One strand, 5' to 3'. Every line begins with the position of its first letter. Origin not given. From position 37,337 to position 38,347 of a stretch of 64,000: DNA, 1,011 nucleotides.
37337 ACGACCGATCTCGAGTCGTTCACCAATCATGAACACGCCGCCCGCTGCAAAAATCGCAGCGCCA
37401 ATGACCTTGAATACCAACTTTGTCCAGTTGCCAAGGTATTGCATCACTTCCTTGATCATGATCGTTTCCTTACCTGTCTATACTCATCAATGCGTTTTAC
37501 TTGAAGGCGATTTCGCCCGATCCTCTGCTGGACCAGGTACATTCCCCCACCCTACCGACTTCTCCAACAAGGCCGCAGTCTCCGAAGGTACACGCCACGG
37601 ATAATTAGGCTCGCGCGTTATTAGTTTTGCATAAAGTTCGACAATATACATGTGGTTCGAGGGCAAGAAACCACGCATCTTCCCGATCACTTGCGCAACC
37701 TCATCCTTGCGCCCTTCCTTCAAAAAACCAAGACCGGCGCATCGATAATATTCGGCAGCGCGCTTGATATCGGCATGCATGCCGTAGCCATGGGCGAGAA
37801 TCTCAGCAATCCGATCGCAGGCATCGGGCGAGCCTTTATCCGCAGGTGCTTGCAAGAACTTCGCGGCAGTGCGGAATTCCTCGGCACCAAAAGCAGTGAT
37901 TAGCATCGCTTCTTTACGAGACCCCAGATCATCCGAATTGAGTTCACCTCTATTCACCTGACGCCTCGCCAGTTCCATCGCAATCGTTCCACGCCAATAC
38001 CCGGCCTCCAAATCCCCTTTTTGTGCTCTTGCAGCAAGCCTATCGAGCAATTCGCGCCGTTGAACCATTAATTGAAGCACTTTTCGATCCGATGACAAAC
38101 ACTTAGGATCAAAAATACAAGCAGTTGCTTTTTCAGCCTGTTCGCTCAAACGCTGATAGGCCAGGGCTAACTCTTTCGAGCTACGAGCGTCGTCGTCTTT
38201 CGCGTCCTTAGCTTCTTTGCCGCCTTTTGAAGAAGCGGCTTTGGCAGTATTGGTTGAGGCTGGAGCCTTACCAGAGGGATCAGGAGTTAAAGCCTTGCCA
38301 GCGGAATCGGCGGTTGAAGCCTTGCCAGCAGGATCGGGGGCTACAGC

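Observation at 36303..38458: Sel1-repeat / small membrane protein / Sel1-repeat lipoprotein trio welded to motAB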

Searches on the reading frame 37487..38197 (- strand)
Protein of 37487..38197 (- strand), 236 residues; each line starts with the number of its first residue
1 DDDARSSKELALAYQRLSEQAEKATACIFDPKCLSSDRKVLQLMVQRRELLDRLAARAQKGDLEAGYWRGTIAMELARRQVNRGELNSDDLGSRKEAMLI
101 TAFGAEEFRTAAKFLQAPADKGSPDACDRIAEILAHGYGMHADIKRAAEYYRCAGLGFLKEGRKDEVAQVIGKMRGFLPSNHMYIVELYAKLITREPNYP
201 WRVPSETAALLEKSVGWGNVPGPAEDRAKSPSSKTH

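Call 40: search_solved_structures(query=A4, max_evalue=1, show_alignments=2)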
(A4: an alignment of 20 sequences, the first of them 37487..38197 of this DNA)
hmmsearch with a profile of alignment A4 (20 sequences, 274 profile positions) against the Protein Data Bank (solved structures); distinct sequences matched with E-value up to 1: 31.
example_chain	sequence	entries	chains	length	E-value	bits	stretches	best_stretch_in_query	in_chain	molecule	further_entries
4bwr_A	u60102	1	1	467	4.3e-24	88.5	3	164-222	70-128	PROTEIN CORRESPONDING TO LOCUS C5321 FROM CFT073 E.COLI STRAIN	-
6ork_A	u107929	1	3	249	1.3e-16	63.9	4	143-209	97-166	Sel1 repeat protein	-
8sxq_A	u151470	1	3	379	1.6e-16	63.6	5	153-213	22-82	SEL-1 repeat protein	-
6onw_A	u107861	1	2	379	5e-15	58.7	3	110-203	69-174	Sel1 repeat protein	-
6ok3_A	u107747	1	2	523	6.7e-15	58.3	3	167-212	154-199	Sel1 repeat protein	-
1ouv_A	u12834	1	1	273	1.2e-14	57.5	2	161-210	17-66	conserved hypothetical secreted protein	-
8ket_C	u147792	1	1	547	1.3e-11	47.6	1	165-213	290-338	Protein sel-1 homolog 1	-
9uav_C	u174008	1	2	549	1.6e-11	47.3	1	165-213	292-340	Protein sel-1 homolog 1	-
9og0_C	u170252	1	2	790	1.6e-10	44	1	165-213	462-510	Protein sel-1 homolog 1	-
6ur7_A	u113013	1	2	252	2.7e-10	43.2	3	160-218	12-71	Sel1 repeat family protein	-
8kes_D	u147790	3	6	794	5.2e-10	42.3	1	165-213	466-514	Protein sel-1 homolog 1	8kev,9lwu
6deh_A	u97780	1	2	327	2.1e-09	40.3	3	165-210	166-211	TPR repeat protein, protein-protein interaction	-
5b26_A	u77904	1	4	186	5.7e-09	38.9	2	165-213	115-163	Protein sel-1 homolog 1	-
6orc_A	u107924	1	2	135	8.1e-08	35.1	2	148-216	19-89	Sel1 repeat protein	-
9yfg_Ea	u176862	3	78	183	4.9e-05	25.9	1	164-215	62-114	Sodium-type flagellar protein MotX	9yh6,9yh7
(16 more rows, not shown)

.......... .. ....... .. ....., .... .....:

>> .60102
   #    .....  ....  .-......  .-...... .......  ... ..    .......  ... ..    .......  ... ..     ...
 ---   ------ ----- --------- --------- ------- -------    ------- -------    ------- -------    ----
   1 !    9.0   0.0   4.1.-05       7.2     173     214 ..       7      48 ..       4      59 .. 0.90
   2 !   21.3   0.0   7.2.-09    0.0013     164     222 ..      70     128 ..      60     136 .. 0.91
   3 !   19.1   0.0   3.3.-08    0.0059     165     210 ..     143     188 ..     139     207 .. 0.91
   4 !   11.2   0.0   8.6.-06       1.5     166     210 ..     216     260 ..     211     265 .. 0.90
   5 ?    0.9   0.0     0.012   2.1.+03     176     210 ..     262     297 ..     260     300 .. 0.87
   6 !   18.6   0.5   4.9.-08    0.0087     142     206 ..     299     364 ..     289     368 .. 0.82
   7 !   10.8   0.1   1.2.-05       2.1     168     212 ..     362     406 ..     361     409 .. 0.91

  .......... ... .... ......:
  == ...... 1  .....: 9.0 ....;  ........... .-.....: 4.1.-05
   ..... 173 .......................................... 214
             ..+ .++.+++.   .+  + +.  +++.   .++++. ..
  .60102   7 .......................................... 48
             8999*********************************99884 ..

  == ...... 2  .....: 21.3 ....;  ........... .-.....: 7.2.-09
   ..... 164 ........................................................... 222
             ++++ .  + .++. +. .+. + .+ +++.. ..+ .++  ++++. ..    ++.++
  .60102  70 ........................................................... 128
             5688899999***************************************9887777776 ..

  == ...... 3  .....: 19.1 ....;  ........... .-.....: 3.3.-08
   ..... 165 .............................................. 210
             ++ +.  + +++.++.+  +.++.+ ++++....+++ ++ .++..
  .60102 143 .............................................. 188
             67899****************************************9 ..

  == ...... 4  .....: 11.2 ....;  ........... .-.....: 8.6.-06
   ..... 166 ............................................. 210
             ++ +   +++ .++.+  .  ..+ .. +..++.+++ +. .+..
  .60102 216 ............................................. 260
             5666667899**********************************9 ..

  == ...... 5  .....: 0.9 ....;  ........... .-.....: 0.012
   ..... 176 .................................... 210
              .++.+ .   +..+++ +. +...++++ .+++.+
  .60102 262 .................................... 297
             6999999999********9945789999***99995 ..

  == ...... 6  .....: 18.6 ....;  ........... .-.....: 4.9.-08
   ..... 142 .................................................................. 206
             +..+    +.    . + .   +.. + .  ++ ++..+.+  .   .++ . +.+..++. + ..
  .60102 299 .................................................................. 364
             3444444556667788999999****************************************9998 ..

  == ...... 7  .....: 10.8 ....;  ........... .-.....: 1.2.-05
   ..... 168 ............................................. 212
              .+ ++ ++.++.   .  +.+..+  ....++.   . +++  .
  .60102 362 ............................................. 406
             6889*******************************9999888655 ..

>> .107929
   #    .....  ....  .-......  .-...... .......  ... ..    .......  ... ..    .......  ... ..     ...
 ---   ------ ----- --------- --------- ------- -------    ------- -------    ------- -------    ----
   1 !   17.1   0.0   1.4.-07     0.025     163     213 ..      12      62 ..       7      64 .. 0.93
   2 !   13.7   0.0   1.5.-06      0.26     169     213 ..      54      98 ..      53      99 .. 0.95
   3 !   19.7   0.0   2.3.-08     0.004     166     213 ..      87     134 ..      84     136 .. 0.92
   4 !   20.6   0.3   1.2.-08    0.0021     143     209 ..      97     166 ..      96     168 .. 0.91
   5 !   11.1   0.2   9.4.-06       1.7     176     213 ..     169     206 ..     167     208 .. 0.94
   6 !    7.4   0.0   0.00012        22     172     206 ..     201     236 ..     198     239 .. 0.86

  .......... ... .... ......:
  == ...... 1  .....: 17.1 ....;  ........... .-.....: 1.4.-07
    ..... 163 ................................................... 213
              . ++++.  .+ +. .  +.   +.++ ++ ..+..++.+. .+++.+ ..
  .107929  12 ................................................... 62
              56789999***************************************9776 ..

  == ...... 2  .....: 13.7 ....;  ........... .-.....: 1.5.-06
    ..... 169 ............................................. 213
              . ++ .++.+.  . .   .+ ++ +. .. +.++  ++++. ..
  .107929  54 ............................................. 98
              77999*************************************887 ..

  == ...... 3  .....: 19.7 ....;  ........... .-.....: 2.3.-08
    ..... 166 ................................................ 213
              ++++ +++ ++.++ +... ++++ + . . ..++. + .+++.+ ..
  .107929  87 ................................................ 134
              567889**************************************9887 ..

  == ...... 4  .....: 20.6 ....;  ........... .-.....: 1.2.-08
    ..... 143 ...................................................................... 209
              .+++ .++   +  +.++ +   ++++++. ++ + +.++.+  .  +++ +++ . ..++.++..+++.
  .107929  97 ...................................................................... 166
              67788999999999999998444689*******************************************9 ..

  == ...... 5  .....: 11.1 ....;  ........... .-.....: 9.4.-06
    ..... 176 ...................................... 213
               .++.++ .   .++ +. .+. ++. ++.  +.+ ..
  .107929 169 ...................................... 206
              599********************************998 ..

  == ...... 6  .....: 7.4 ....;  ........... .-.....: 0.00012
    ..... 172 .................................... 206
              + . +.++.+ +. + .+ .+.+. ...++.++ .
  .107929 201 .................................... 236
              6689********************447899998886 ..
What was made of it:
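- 37487..38458 (-): ORF1, 323 aa. It has a Sec-type signal-like N-terminus, a lineage-specific K/A/P/S-rich linker (about residues 34-87), and a conserved helical domain (residues 88 to about 300, coordinates about 37559-38197). Cys114, Cys214 and Cys240 are invariant and Cys120 nearly so. There is one Sel1-like unit around residues 195-245. The family profile hits SLR structures at E 4e-24 (call 40).
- On Sel1-like repeat (SLR) superfamily, Pfam PF08238: ORF1 alone is sub-threshold at 13.7 bits, but the ORF1 family profile matches solved SLR proteins at E 4e-24 through one unit (call 40).
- Closest known: Generic bacterial Sel1-like repeat proteins. Same: The C-terminal half of ORF1 is SLR-like (call 40).
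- The ORF1 profile hits PDB MotX chains at E 5e-5 (call 40).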

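Call 44: predict_structure(alignment_id=A4)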
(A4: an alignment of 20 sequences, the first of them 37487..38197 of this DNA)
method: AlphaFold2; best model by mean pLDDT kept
length: 236 residues; sequences in the alignment: 20
mean_pLDDT: 85.8   pTM: 0.74
mean pLDDT of the five models: 85.8, 85.6, 85.5, 85.1, 85.1
residues with pLDDT >= 90: 163; 70-90: 28; 50-70: 25; < 50: 20
segments of 3 or more residues with pLDDT < 50: 216-232
pLDDT, mean of each block of 10 residues (from residue 1): 82 95 89 85 95 96 97 96 89 89 96 98 98 94 96 97 96 95 95 69 59 50 41 45
secondary structure, 60 per line:
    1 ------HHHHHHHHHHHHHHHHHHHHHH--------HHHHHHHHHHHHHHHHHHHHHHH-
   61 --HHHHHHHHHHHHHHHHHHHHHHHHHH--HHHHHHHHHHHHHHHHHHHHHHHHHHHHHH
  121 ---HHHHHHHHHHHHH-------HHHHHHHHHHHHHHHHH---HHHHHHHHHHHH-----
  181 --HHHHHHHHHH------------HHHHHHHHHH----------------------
elements in order: H7-28 H37-59 H63-88 H91-120 H124-136 H144-160 H164-175 H183-192 H205-214
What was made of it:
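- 37487..38458 (-): AF2 gives pLDDT 85.8 with nine helices and no strands (call 44).
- On PflA/PflB scaffold (Campylobacterota): ORF1 has nine helices and no strands (call 44).
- Closest known: PflA/PflB. Different: ORF1 and ORF3 are 180-240-aa domains with no strands (call 44).
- Tried and rejected: It was repeated on the mature domain with remote homologues and reached pLDDT 85.8 (call 44).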

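Call 46: fold_search(model_id=the predicted structure, library=pdb)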
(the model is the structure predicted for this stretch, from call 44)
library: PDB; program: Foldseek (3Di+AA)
matches with E <= 10: 1043; with E <= 0.001: 0
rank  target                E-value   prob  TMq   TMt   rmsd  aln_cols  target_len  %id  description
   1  6deh_A                6.3e-03  1.00  0.25  0.19  13.9       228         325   14  Structure of LpnE Effector Protein from Legionella pneumophila (sp. Philadelphia) (released 2018-12-19)
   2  5b26_C                6.6e-03  1.00  0.27  0.35  14.9       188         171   15  Crystal structure of mouse SEL1L (released 2016-04-27)
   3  5b26_A                8.3e-03  1.00  0.27  0.36  11.9       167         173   16  Crystal structure of mouse SEL1L (released 2016-04-27)
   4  6ur7_B                8.3e-03  1.00  0.27  0.26  14.6       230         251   15  Crystal structure of Sel1 repeat protein from Oxalobacter formigenes (released 2020-10-28)
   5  6onw_B                9.1e-03  0.89  0.19  0.14  16.9       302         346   13  Crystal structure of Sel1 repeat protein from Oxalobacter formigenes (released 2020-04-29)
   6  5b26_B                9.5e-03  1.00  0.28  0.37  14.8       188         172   15  Crystal structure of mouse SEL1L (released 2016-04-27)
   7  6e9z_A                9.5e-03  1.00  0.33  0.34  13.3       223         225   18  DHF119 filament (released 2018-11-21)
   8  6ok3_A                1.2e-02  1.00  0.28  0.14  15.0       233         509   14  Crystal structure of Sel1 repeat protein from Oxalobacter formigenes (released 2020-04-15)
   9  1ouv                  1.3e-02  0.92  0.22  0.20  14.8       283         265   13  Helicobacter cysteine rich protein C (HcpC) (released 2004-03-30)
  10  4bwr                  1.3e-02  0.98  0.26  0.14  16.2       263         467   14  Crystal structure of c5321: a protective antigen present in uropathogenic Escherichia coli strains displaying an SLR fol (released 2013-07-24)
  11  8sxq_A                1.4e-02  0.99  0.27  0.19  13.6       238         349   14  Crystal structure of Sel-1 repeat protein LceB from Legionella pneumophila (released 2024-01-24)
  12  6ork_A                1.4e-02  0.98  0.26  0.25  14.8       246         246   16  Crystal structure of Sel1 repeat protein from Oxalobacter formigenes (released 2020-05-06)
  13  8sxq_B                1.5e-02  0.97  0.27  0.19  13.5       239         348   15  Crystal structure of Sel-1 repeat protein LceB from Legionella pneumophila (released 2024-01-24)
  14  6ok3_B                1.6e-02  1.00  0.28  0.14  14.5       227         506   13  Crystal structure of Sel1 repeat protein from Oxalobacter formigenes (released 2020-04-15)
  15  6ok0_A                2.0e-02  1.00  0.35  0.57   6.3       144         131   17  Crystal structure of Sel1 repeat protein from Oxalobacter formigenes (released 2020-04-15)
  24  9pcq_A                4.2e-02  0.96  0.26  0.15  14.1       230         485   13  Phosphorylation of a Conserved Aspartate at the Eukaryotic Elongation Factor 2 Kinase Catalytic Site (released 2026-03-04)
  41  9ocw                  9.6e-02  0.91  0.26  0.12  15.6       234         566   16  A constitutively active construct of eukaryotic elongation factor 2 kinase (released 2026-03-04)
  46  11kc_A                1.2e-01  0.57  0.20  0.22  18.9       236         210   18  Cryo-EM determined structure of designed nanoparticle O43-TM (released 2026-04-08)
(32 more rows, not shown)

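Call 74: search_protein_families(library=ncbifam, alignment_id=A4, max_evalue=0.1)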
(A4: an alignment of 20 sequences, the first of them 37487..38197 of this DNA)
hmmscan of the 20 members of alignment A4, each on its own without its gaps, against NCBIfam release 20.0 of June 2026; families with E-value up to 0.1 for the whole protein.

A. member 1, window:37487-38197:- (236 aa): 1 family
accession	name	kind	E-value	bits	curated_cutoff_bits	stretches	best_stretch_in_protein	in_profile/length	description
NF047621.1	FlgprotMotXVib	equivalog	0.06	12.8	330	0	113-157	97-142/211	flagellar protein MotX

B. families by the number of members that match (of 20 scanned): 6 families
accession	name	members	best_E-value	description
NF047621.1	FlgprotMotXVib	9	0.0031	flagellar protein MotX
NF033636.1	acid_shock_Asr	2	0.0005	acid resistance repetitive basic protein Asr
NF007437.0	PRK09983.1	1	0.045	formate C-acetyltransferase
NF058541.1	SusR_regulator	1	0.059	SusR family glycan utilization regulator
NF033807.0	CopL_fam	1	0.062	CopL family metal-binding regulatory protein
NF035930.1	lectin_2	1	0.091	lectin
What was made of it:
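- On MotX (NCBIfam NF047621, Vibrio T-ring protein): ORF1 scores 12.8 bits, and the best of 20 family members reaches E 0.003 (call 74).
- MotX is the only NCBIfam model weakly hit by several ORF1-family members (9/20, best E 0.003, call 74).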

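Call 96: search_dna_similar(query=window:37487-38197:-, collection=plasmids, mode=protein, max_rows=10, max_evalue=0.001)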
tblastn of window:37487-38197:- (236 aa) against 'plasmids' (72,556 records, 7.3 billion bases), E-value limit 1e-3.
No match.
